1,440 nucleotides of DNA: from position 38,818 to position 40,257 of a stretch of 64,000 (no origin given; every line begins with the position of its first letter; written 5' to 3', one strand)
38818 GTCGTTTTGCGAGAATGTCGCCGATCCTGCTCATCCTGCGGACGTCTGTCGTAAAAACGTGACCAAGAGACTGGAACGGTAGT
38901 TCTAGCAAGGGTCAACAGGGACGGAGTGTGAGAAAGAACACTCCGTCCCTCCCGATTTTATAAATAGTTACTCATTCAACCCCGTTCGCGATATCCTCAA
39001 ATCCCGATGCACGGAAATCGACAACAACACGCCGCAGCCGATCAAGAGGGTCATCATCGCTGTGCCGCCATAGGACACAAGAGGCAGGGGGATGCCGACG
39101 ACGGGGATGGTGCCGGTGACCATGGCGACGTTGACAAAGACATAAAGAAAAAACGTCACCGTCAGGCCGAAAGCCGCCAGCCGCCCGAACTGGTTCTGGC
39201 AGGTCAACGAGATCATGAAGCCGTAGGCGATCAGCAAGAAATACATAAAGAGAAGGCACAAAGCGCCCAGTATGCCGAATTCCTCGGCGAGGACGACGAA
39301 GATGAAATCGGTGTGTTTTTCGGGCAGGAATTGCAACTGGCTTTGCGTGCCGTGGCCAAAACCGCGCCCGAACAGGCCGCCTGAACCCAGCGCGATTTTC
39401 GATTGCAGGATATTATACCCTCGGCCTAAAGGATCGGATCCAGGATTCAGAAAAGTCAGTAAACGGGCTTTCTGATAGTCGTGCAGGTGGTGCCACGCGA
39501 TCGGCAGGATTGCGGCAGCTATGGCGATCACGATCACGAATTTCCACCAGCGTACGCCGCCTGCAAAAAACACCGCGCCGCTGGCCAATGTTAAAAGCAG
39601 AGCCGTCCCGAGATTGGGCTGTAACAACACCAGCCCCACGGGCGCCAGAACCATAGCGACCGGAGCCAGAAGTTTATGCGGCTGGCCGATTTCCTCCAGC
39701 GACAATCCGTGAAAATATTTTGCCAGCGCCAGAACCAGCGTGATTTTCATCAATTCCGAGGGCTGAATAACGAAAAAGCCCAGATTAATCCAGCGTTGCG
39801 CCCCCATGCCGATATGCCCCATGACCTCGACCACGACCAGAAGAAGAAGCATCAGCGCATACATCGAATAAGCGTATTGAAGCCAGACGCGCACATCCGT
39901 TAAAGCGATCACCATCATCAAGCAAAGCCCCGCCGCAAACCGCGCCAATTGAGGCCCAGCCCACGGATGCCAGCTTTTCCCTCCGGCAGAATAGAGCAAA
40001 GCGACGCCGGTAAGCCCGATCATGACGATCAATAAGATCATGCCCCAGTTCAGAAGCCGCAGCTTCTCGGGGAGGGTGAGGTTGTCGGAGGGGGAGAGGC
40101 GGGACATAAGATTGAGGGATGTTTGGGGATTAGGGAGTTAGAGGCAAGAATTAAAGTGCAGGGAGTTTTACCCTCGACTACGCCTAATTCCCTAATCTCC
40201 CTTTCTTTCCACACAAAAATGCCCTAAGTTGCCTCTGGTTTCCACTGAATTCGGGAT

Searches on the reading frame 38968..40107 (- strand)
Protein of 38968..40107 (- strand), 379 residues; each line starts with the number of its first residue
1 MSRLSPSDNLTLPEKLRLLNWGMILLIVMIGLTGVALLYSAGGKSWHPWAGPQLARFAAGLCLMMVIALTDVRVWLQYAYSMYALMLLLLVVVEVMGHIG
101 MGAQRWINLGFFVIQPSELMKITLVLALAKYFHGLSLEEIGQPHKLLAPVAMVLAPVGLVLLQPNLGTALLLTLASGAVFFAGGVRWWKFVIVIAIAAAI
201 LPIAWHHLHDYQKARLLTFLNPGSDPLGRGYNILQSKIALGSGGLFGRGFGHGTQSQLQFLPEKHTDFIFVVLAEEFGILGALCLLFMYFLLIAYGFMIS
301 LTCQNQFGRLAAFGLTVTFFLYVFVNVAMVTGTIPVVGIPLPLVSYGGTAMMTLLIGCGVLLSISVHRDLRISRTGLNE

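Call 13: search_protein_families(library=pfam, proteins=[window:38968-40107:-], max_evalue=0.00001)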
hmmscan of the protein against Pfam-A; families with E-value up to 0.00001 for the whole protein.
window:38968-40107:- (379 aa): 1 family
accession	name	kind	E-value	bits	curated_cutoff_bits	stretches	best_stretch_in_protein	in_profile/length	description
PF01098.24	FTSW_RODA_SPOVE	-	3.6e-98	329.3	26.4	1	25-368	15-354/356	Cell cycle protein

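Call 27: search_protein_families(library=ncbifam, proteins=[window:38968-40107:-], max_evalue=0.00001)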
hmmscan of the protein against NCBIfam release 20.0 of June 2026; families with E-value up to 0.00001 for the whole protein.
window:38968-40107:- (379 aa): 6 families
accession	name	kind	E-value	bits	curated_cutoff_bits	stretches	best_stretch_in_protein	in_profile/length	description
TIGR02210.1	rodA_shape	equivalog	5.2e-123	410.7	336.7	1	20-368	1-356/357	rod shape-determining protein RodA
NF008060.0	PRK10794.1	equivalog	3.2e-96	322.5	590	1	20-370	17-365/370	peptidoglycan glycosyltransferase MrdB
TIGR02614.1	ftsW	equivalog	1.8e-83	280.6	337.5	1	46-367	34-356/357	putative lipid II flippase FtsW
TIGR02615.1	spoVE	exception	1.6e-66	225.2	448.8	1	50-365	38-353/354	stage V sporulation protein E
NF008042.0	PRK10774.1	equivalog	4.1e-53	180.8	493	1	60-367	83-391/405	cell division protein FtsW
NF037961.1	RodA_shape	subfamily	1.8e-52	179.1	150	2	191-362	227-405/415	rod shape-determining protein RodA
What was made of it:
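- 38968..40107 (-): Upstream neighbour rodA on the same strand. It is context, not part of the protein. TIGR02210 scores 410.7 bits against a cut-off of 336.7 (call 27).
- The upstream gene is a true RodA (call 27).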
